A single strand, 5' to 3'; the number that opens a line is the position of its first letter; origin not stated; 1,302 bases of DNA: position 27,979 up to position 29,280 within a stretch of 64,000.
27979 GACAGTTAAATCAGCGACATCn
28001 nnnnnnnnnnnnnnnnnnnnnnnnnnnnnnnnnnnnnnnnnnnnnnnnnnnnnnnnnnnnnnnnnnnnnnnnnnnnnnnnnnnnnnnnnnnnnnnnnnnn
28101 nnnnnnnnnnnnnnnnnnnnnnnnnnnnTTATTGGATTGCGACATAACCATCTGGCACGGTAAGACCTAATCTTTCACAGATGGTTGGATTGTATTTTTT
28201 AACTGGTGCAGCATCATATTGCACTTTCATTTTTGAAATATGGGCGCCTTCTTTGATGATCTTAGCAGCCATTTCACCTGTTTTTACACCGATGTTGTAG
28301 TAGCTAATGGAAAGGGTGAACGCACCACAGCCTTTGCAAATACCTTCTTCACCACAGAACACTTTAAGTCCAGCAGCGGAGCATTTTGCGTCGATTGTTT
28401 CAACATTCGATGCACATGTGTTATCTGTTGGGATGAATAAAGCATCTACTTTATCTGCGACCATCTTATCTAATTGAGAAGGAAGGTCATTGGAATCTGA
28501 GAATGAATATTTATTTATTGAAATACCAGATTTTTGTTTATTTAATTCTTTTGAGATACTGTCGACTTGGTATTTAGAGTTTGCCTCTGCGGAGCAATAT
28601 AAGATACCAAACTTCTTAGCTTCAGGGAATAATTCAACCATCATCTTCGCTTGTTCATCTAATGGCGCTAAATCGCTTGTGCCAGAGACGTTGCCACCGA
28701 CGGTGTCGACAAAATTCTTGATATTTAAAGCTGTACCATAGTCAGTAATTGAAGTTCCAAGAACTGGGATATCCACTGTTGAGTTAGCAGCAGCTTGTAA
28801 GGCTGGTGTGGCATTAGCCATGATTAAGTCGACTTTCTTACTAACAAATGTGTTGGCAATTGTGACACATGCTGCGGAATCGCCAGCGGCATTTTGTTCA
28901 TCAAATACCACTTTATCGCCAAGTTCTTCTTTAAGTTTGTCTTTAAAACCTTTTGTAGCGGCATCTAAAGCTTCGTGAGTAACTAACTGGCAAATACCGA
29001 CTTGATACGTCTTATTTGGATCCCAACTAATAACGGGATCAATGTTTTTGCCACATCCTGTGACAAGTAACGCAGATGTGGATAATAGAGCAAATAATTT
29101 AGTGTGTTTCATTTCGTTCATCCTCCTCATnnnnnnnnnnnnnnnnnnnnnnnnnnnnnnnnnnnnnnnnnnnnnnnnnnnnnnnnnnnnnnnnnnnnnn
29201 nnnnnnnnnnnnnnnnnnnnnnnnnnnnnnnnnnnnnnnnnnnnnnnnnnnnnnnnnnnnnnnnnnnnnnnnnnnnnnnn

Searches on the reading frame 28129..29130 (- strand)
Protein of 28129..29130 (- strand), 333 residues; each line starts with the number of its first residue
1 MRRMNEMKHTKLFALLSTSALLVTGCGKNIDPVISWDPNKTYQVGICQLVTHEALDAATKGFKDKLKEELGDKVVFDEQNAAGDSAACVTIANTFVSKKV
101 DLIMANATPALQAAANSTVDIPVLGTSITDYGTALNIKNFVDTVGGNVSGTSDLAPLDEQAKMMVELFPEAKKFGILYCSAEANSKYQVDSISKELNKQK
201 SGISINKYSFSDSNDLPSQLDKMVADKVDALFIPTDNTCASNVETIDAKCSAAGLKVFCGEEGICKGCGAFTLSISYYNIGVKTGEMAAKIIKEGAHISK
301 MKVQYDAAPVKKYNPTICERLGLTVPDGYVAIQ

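Call 6: search_protein_families(library=pfam, proteins=[window:28129-29130:-])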
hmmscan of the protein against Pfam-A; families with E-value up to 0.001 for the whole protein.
window:28129-29130:- (333 aa): 2 families
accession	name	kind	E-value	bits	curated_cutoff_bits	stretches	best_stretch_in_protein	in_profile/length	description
PF04392.18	ABC_sub_bind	-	3e-51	174.9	25.9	1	43-327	1-283/293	ABC transporter substrate binding protein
PF13407.12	Peripla_BP_4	-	9.6e-09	35.6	35.1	0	56-108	14-64/258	Periplasmic binding protein domain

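Call 7: search_protein_families(library=ncbifam, proteins=[window:28129-29130:-])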
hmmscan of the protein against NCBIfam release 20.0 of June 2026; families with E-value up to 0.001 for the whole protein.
window:28129-29130:- (333 aa): 1 family
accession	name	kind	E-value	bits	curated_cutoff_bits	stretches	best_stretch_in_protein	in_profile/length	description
NF041285.1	ABC_SBP_TrpX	equivalog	4.7e-67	226.3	390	1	39-328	28-316/322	tryptophan ABC transporter substrate-binding protein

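Call 8: find_homologous_proteins(query=window:28129-29130:-, max_evalue=1e-20)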
Query window:28129-29130:- (333 aa): 8000 proteins with E <= 1e-20 among 8000 candidates; the best 120 are listed.
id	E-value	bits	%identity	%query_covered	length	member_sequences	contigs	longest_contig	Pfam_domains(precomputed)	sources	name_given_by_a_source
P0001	1.4e-211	719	100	98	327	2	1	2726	PF13407.13,PF04392.19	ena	-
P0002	2.8e-179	613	84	98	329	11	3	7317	PF13407.13,PF04392.19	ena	-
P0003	2.1e-175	600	83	98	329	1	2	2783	PF13407.13,PF04392.19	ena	-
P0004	1.3e-172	591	81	98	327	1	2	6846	PF13407.13,PF04392.19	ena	-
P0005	2.3e-172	590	81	98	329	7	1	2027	PF13407.13,PF04392.19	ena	-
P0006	3.5e-172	590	80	98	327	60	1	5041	PF13407.13,PF04392.19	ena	-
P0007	2.4e-171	587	81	98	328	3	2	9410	PF13407.13,PF04392.19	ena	-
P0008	3.2e-171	587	81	98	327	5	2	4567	PF04392.19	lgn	-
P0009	1.6e-169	581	79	98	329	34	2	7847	PF13407.13,PF04392.19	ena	-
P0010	1.3e-168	578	79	99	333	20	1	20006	PF13407.13,PF04392.19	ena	-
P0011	1.7e-166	571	79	98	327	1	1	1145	PF04392.19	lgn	-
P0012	6.9e-166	569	78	98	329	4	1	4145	PF13407.13,PF04392.19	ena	-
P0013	3.3e-152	524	73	98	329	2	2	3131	PF13407.13,PF13458.13,PF04392.19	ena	-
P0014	9.9e-148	509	72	96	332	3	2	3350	PF13458.13,PF04392.19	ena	-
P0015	1.2e-143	496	69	97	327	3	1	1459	PF04392.19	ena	-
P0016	2.1e-129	449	-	-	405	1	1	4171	PF04392.19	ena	-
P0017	2.0e-123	430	62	98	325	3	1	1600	PF04392.19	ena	-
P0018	6.6e-123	428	62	98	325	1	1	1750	PF04392.19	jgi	-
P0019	4.2e-122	425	62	98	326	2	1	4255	PF04392.19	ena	-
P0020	7.9e-122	424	61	98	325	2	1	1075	PF04392.19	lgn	-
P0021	2.3e-121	423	63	98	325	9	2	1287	PF04392.19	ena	-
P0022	2.5e-121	423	64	97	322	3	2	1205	PF04392.19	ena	-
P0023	3.3e-121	422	61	98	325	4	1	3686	PF04392.19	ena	-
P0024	4.6e-121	422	62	98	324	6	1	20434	PF04392.19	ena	-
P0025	6.2e-121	421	61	98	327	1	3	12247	PF04392.19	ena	-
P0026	1.1e-120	421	61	98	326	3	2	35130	PF04392.19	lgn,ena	-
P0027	2.8e-120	419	62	98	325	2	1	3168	PF04392.19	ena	-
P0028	3.5e-120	419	63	98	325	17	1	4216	PF04392.19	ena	-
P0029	6.4e-120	418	63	98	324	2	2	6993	PF04392.19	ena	-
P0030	1.1e-119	417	63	98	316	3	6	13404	PF04392.19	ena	-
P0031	2.3e-119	416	63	98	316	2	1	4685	PF04392.19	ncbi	-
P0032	2.6e-119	416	61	98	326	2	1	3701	PF04392.19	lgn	-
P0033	3.9e-119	416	61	98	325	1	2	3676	PF04392.19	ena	-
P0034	5.4e-119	415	64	98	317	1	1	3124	PF04392.19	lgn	-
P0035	2.0e-118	413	62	98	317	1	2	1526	PF04392.19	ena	-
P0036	2.4e-118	413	66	88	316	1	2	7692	PF04392.19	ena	-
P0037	2.8e-118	413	60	98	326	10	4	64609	PF04392.19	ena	-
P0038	3.4e-118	412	62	98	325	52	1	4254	PF04392.19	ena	-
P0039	3.7e-118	412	60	98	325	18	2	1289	PF04392.19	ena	-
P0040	5.2e-118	412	59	98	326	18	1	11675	PF04392.19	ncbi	-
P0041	6.1e-118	412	62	98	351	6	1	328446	PF04392.19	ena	-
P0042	1.2e-117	411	60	98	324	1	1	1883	PF04392.19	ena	-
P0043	1.4e-117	410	58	98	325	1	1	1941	PF04392.19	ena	-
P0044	1.9e-117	410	61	98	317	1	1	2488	PF04392.19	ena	-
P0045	2.2e-117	410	61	98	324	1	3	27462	PF04392.19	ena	-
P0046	2.3e-117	410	61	100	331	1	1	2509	PF04392.19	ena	-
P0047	4.1e-117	409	62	93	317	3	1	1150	PF04392.19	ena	-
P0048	5.0e-117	409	60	97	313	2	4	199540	PF04392.19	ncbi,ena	-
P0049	5.6e-117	408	64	87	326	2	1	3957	PF04392.19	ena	-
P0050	1.0e-116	408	61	98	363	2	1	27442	PF04392.19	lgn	-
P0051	1.1e-116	407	65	89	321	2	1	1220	PF13407.13,PF04392.19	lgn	-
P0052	1.2e-116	407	59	98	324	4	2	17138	PF04392.19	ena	-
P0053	1.7e-116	407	66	88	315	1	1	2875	PF04392.19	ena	-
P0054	2.5e-116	406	61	98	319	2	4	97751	PF04392.19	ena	-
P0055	2.9e-116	406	60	98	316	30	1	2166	PF04392.19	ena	-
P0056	3.4e-116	406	61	98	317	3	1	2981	PF04392.19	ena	-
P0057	3.5e-116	406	61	98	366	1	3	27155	PF04392.19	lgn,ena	-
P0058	3.7e-116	406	63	98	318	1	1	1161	PF04392.19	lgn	-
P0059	5.4e-116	405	64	88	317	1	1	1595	PF04392.19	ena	-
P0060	1.1e-115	404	63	93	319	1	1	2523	PF13407.13,PF04392.19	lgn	-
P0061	1.2e-115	404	61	98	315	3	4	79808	PF04392.19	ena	-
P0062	1.2e-115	404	60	98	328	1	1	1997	PF13407.13,PF04392.19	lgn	-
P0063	1.4e-115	404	62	98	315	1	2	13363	PF04392.19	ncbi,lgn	-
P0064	1.5e-115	404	65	88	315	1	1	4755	PF04392.19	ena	-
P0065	1.7e-115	404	61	98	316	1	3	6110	PF04392.19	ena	-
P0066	1.7e-115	404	65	88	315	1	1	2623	PF04392.19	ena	-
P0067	1.8e-115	404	65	88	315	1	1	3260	PF04392.19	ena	-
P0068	1.8e-115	404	61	97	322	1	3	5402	PF13407.13,PF04392.19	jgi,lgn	jgi:putative ABC transport system substrate-binding protein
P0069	1.8e-115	403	61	97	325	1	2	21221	PF13407.13,PF04392.19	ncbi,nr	ncbi:MAG: ABC transporter substrate-binding protein [Acetatifactor sp.]|nr:ABC transporter substrate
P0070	2.0e-115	403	64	89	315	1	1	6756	PF04392.19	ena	-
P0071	2.5e-115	403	63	90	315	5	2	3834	PF04392.19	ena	-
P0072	2.6e-115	403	64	87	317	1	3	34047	PF04392.19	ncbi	-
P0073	5.0e-115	402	60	98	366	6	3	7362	PF04392.19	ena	-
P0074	5.5e-115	402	59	98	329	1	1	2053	PF04392.19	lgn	-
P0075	8.6e-115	401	64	88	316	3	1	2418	PF04392.19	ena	-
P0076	9.3e-115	401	61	98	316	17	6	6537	PF04392.19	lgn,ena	-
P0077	1.1e-114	401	64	88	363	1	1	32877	PF04392.19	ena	-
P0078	1.1e-114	401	60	100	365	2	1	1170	PF04392.19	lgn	-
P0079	1.6e-114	400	63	88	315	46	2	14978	PF04392.19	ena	-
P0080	1.7e-114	400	63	88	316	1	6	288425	PF04392.19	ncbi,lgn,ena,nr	ncbi:MAG: ABC transporter substrate-binding protein [Bacilli bacterium]|nr:ABC transporter substrate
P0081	1.9e-114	400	59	98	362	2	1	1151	PF04392.19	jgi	-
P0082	2.0e-114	400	60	98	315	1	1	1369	PF04392.19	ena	-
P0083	2.4e-114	400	62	98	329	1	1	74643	PF13407.13,PF04392.19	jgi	-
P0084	2.7e-114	400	64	88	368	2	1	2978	PF04392.19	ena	-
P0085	3.9e-114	399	65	87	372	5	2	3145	PF04392.19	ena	-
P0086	3.9e-114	399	60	98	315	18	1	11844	PF04392.19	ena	-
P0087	4.0e-114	399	61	95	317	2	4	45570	PF04392.19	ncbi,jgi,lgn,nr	ncbi:MAG TPA: ABC transporter substrate-binding protein [Erysipelotrichaceae bacterium]|nr:ABC trans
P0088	4.4e-114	399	63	88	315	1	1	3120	PF04392.19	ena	-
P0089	6.8e-114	398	59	98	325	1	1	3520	PF04392.19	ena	-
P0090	7.9e-114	398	63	88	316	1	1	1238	PF04392.19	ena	-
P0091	9.9e-114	398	63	97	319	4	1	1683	PF04392.19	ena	-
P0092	1.8e-113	397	61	98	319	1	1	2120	PF04392.19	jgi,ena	-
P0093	2.1e-113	397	60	97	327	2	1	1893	PF13407.13,PF04392.19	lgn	-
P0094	2.4e-113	397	59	97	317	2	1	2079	PF04392.19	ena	-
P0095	4.2e-113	396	63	88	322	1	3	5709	PF13407.13,PF04392.19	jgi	-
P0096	4.4e-113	396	62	94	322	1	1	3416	PF04392.19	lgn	-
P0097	4.6e-113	396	62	93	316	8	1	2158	PF04392.19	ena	-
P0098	5.3e-113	395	64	87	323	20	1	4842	PF04392.19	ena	-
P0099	6.3e-113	395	64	89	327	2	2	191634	PF13407.13,PF04392.19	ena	-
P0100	6.5e-113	395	59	98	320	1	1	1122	PF13407.13,PF04392.19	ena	-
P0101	6.9e-113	395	62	88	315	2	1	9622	PF04392.19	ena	-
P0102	8.9e-113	395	60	98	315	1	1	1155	PF04392.19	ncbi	-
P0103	9.7e-113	395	59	98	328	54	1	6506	PF04392.19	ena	-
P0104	9.8e-113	395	65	88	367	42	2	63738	PF13407.13,PF04392.19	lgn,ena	-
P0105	1.2e-112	394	59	98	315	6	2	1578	PF04392.19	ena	-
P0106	1.3e-112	394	60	98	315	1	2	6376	PF04392.19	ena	-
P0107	1.4e-112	394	61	97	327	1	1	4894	PF04392.19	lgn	-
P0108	1.6e-112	394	62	90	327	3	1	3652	PF13407.13,PF04392.19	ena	-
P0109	1.8e-112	394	58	100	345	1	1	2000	PF13407.13,PF04392.19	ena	-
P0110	1.9e-112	394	60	96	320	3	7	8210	PF04392.19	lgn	-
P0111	2.0e-112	393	63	88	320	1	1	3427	PF13407.13,PF04392.19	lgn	-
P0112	2.2e-112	393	59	100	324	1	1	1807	PF13407.13,PF04392.19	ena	-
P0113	2.3e-112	393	61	98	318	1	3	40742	PF04392.19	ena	-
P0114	2.6e-112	393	64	88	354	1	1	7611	PF13407.13,PF04392.19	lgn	-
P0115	3.0e-112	393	60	98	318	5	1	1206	PF13407.13,PF04392.19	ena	-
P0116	3.6e-112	393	57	100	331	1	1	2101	PF04392.19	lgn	-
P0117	3.9e-112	393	63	88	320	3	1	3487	PF13407.13,PF04392.19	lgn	-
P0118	4.0e-112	392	59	98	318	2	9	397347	PF13407.13,PF04392.19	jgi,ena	-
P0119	4.2e-112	392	58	98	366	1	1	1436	PF04392.19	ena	-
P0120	4.4e-112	392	59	98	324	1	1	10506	PF13407.13,PF04392.19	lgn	-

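Call 10: find_related_loci(query=A1, collection=genome_contigs, flank=3000)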
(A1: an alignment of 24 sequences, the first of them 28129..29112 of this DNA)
Query A1 (327 aa) in genome_contigs; peptide patterns used: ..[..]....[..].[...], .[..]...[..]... (x = any residue, [..] = any of these).
600 stretches matched a pattern (row limit reached: there are more); 599 encode a relative of the query (tblastn E <= 1e-3); the best 80 are kept; 80 distinct loci.
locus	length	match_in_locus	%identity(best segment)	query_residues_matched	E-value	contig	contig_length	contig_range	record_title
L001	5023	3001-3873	64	34-327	2e-118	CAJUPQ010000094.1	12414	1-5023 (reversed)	MAG TPA_asm: uncultured Hungatella sp. isolate MGBC163323 genome assembly, contig: MGBC163323.94, whole genome shotgun s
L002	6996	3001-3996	57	1-326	4e-117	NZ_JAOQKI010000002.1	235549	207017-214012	Roseburia amylophila strain Sanger_19 .13414_6_70.2, whole genome shotgun sequence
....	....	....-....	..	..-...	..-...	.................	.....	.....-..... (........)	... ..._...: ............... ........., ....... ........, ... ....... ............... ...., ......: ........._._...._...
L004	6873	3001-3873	62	34-327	5e-117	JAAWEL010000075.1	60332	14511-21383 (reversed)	MAG: Lachnospiraceae bacterium isolate ABMPRH_194_1 k141_1522003, whole genome shotgun sequence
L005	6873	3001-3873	62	33-326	1e-116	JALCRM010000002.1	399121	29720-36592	MAG: Lachnospiraceae bacterium isolate UW_MP_LCO5_1 Ga0455772_0000005, whole genome shotgun sequence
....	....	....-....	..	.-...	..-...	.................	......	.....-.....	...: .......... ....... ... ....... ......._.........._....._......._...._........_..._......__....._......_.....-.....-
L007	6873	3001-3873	62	33-326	2e-115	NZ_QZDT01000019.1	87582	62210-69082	Parablautia muri strain D42-62 Scaffold18_1, whole genome shotgun sequence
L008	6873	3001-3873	61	33-326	4e-115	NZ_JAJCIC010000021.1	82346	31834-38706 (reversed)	Lacrimispora sp. 210928-DFI.3.58 AJDDMMIN_21, whole genome shotgun sequence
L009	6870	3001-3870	63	34-327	7e-115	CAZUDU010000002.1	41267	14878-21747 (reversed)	MAG TPA_asm: uncultured Faecalibacterium sp. isolate SRP350583_co2_81 genome assembly, contig: NODE_1171_length_41267_co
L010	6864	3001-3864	63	36-326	9e-115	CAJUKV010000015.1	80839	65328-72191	MAG TPA_asm: uncultured Lachnospiraceae bacterium isolate MGBC160000 genome assembly, contig: MGBC160000.15, whole genom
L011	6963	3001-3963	57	1-326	2e-114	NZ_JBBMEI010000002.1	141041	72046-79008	Blautia intestinihominis strain CLA-AA-H95 CLAAAH95_contig_2_length_141041, whole genome shotgun sequence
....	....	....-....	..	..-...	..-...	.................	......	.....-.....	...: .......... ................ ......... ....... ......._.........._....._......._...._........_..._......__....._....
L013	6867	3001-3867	61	35-327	2e-114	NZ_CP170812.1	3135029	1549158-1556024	Faecalibacterium prausnitzii strain UT1 chromosome, complete genome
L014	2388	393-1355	57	2-327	1e-119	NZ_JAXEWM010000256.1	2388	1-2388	MAG: Intestinibacter sp. isolate SUG3027 k141_359498, whole genome shotgun sequence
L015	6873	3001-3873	62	33-326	7e-114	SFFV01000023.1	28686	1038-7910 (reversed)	MAG: Clostridiales bacterium isolate W0P44.010 Contig431, whole genome shotgun sequence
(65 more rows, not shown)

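Call 14: find_encoding_contigs(protein=P0002, flank=3000, max_places=4)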
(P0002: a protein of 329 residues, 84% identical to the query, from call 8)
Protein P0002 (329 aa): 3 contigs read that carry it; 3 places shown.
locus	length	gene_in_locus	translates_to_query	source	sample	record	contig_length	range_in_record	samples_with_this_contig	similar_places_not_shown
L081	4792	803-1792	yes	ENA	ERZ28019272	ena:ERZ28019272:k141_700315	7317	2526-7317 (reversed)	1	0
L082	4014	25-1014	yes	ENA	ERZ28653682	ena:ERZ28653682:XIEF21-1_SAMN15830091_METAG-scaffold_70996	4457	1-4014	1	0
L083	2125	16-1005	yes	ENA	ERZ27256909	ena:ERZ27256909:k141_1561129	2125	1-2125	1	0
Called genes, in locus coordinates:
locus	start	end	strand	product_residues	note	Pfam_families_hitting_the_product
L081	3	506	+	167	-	?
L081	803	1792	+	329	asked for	PF04392:ABC_sub_bind, PF13407:Peripla_BP_4 (faint)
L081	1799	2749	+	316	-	PF02653:BPD_transp_2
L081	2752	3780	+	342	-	PF00005:ABC_tran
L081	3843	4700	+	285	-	PF02645:DegV, PF13684:FakA-like_C (weak)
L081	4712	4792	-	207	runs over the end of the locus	PF13560:HTH_31, PF01381:HTH_3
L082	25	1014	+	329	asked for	PF04392:ABC_sub_bind, PF13407:Peripla_BP_4 (faint)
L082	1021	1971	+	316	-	PF02653:BPD_transp_2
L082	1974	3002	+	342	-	PF00005:ABC_tran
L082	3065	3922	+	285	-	PF02645:DegV, PF13684:FakA-like_C (weak)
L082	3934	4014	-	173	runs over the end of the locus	?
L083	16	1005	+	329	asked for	PF04392:ABC_sub_bind, PF13407:Peripla_BP_4 (faint)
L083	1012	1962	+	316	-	PF02653:BPD_transp_2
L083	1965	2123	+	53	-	?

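Call 15: find_encoding_contigs(protein=P0010, flank=3000, max_places=4)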
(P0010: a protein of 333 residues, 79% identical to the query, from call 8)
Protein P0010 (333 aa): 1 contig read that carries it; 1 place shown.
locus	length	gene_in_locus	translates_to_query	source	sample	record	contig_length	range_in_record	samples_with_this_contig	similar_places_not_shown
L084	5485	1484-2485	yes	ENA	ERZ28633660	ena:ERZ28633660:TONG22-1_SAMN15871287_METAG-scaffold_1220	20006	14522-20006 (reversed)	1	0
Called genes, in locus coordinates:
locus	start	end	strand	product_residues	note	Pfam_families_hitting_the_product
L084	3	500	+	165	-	?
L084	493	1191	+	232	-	-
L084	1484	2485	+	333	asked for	PF04392:ABC_sub_bind, PF13407:Peripla_BP_4 (faint)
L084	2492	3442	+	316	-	PF02653:BPD_transp_2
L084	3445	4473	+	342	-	PF00005:ABC_tran, PF02463:SMC_N (faint)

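Call 16: find_encoding_contigs(protein=P0007, flank=3000, max_places=4)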
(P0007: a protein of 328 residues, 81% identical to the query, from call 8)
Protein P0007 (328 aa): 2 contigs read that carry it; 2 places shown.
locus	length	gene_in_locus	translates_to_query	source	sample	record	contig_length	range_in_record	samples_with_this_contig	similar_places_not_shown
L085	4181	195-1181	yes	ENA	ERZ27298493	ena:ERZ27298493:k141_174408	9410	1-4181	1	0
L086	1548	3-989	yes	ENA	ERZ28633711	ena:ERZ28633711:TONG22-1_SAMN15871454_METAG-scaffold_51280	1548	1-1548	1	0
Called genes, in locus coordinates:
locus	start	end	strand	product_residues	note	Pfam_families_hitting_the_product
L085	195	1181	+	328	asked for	PF04392:ABC_sub_bind, PF13407:Peripla_BP_4 (faint)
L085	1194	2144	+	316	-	PF02653:BPD_transp_2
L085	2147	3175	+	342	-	PF00005:ABC_tran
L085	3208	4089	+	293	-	PF02645:DegV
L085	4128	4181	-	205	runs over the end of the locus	PF13560:HTH_31, PF01381:HTH_3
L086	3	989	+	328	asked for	PF04392:ABC_sub_bind, PF13407:Peripla_BP_4 (faint)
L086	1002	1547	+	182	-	?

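Call 21: search_solved_structures(query=window:28129-29112:-, max_evalue=0.001, show_alignments=2)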
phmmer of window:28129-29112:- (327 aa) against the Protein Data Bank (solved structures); distinct sequences matched with E-value up to 0.001: 3.
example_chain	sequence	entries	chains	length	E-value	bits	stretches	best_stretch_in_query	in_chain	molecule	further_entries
6hni_A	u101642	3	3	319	3.6e-43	151.2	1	34-320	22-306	ABC-type transport system, sugar-family extracellular solute-binding protein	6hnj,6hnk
3lft_A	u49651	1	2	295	4.8e-41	144.2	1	37-322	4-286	uncharacterized protein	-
3lkv_A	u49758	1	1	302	5.7e-39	137.4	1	34-325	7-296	uncharacterized CONSERVED DOMAIN PROTEIN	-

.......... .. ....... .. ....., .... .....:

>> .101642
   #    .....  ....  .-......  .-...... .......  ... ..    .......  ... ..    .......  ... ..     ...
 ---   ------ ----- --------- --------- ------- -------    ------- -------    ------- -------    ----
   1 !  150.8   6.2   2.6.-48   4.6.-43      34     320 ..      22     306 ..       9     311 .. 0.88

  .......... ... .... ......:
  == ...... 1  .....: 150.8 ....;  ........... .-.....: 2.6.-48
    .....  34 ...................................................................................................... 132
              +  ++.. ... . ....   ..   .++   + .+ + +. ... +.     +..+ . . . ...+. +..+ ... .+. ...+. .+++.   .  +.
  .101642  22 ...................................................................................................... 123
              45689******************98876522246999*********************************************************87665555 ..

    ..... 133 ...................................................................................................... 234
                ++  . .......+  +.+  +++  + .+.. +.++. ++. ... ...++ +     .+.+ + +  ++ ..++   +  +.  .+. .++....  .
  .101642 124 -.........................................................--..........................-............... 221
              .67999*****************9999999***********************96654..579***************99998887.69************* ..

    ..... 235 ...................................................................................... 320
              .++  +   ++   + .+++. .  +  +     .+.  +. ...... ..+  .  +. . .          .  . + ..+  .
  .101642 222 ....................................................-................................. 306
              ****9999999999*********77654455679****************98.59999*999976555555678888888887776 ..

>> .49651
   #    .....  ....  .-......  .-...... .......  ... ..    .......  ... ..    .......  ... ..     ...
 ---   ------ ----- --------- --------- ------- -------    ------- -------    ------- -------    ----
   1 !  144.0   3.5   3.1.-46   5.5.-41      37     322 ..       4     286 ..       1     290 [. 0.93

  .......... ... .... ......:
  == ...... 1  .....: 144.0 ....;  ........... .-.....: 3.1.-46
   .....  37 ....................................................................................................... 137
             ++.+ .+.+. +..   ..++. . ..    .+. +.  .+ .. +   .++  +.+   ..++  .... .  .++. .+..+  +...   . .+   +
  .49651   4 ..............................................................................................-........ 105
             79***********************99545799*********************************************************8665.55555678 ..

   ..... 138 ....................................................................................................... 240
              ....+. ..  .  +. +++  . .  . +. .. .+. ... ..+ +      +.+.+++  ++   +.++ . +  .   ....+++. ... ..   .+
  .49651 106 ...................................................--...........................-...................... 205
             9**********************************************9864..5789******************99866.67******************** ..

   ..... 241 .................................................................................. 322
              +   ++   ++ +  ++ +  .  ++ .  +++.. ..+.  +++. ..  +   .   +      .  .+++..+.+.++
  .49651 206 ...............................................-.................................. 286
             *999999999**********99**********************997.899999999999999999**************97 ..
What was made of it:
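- Closest known: CD0873 tyrosine-binding lipoprotein of Clostridioides difficile. Different: The relationship to the solved homologues is distant (call 21 alignments).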

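Call 26: find_encoding_contigs(protein=P0013, flank=2500, max_places=3)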
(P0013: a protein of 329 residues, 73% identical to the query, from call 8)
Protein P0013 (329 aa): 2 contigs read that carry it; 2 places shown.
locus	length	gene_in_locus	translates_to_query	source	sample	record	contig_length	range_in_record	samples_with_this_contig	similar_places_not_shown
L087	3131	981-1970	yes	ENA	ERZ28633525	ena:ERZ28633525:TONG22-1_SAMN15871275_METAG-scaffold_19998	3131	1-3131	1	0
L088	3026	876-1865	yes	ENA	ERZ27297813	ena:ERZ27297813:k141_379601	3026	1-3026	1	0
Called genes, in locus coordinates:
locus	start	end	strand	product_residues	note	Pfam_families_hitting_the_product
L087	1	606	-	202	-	?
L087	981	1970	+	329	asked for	PF04392:ABC_sub_bind, PF13407:Peripla_BP_4 (faint), PF13458:Peripla_BP_6 (faint)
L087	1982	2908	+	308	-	PF02653:BPD_transp_2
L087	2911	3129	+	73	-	?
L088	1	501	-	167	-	?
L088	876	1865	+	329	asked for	PF04392:ABC_sub_bind, PF13407:Peripla_BP_4 (faint), PF13458:Peripla_BP_6 (faint)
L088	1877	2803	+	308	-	PF02653:BPD_transp_2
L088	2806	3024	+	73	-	?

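Call 27: find_encoding_contigs(protein=P0014, flank=2500, max_places=3)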
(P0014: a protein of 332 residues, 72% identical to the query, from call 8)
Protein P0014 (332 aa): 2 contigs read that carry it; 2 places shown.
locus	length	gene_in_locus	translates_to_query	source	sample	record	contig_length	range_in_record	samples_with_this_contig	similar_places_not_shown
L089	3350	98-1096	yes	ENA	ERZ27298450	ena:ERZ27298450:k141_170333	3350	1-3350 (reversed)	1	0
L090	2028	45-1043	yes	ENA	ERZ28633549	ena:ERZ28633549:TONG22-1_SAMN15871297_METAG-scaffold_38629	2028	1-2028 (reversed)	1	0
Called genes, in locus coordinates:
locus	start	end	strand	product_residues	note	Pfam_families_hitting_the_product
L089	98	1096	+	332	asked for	PF04392:ABC_sub_bind, PF13458:Peripla_BP_6 (weak)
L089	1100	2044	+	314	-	PF02653:BPD_transp_2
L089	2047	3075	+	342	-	PF00005:ABC_tran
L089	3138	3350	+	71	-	?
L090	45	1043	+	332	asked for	PF04392:ABC_sub_bind, PF13458:Peripla_BP_6 (weak)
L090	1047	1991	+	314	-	PF02653:BPD_transp_2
